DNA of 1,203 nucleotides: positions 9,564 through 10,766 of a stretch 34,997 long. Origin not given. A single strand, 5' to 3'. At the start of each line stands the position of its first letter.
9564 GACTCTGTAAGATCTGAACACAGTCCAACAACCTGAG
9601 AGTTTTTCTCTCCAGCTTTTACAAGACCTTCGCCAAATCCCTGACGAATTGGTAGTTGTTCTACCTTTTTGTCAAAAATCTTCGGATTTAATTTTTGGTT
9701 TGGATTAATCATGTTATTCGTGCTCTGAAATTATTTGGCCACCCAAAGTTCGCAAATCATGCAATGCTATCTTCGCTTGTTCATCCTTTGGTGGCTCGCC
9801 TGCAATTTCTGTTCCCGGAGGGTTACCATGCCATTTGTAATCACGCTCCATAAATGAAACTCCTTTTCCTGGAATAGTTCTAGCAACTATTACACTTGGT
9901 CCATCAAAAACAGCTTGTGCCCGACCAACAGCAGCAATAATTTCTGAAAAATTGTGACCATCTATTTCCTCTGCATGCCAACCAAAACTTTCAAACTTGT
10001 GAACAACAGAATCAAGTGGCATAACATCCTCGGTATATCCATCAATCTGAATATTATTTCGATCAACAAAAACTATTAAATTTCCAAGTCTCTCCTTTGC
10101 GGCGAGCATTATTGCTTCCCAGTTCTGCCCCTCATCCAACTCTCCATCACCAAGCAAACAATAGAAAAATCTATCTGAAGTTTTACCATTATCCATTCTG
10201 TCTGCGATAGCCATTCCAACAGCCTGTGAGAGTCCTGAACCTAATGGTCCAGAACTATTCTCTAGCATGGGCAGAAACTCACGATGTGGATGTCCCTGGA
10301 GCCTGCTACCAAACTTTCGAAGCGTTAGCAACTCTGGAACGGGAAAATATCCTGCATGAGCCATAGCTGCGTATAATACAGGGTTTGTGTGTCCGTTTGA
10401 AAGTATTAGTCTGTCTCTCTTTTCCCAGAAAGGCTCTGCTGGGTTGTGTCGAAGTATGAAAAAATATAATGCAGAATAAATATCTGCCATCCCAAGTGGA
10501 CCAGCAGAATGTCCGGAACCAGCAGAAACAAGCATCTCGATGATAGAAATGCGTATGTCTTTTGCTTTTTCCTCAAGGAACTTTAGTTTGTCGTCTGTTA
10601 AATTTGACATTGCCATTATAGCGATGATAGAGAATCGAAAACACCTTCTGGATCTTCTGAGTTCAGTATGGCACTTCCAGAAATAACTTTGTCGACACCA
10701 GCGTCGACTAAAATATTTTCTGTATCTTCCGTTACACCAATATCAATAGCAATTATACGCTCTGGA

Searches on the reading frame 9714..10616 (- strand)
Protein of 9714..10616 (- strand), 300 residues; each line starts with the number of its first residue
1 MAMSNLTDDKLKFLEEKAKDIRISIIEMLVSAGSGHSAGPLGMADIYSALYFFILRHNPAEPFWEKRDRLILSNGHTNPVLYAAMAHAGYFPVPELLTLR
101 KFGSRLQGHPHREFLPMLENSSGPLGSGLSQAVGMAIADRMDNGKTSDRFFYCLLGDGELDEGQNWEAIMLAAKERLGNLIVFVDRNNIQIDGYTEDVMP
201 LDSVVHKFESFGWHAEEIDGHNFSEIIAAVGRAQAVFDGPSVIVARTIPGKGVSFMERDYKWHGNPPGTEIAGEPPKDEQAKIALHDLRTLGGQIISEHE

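Call 5: search_protein_families(library=pfam, proteins=[window:9714-10616:-])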
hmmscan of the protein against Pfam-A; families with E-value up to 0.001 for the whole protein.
window:9714-10616:- (300 aa): 3 families
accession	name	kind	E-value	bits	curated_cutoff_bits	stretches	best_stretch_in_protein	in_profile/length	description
PF00456.26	Transketolase_N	-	2.4e-61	208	22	1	17-269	5-265/334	Transketolase, thiamine diphosphate binding domain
PF13292.11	DXP_synthase_N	-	1.7e-10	41.1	21.2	1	10-192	14-176/274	1-deoxy-D-xylulose-5-phosphate synthase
PF00676.26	E1_dh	-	0.00047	19.6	22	1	120-234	98-208/300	Dehydrogenase E1 component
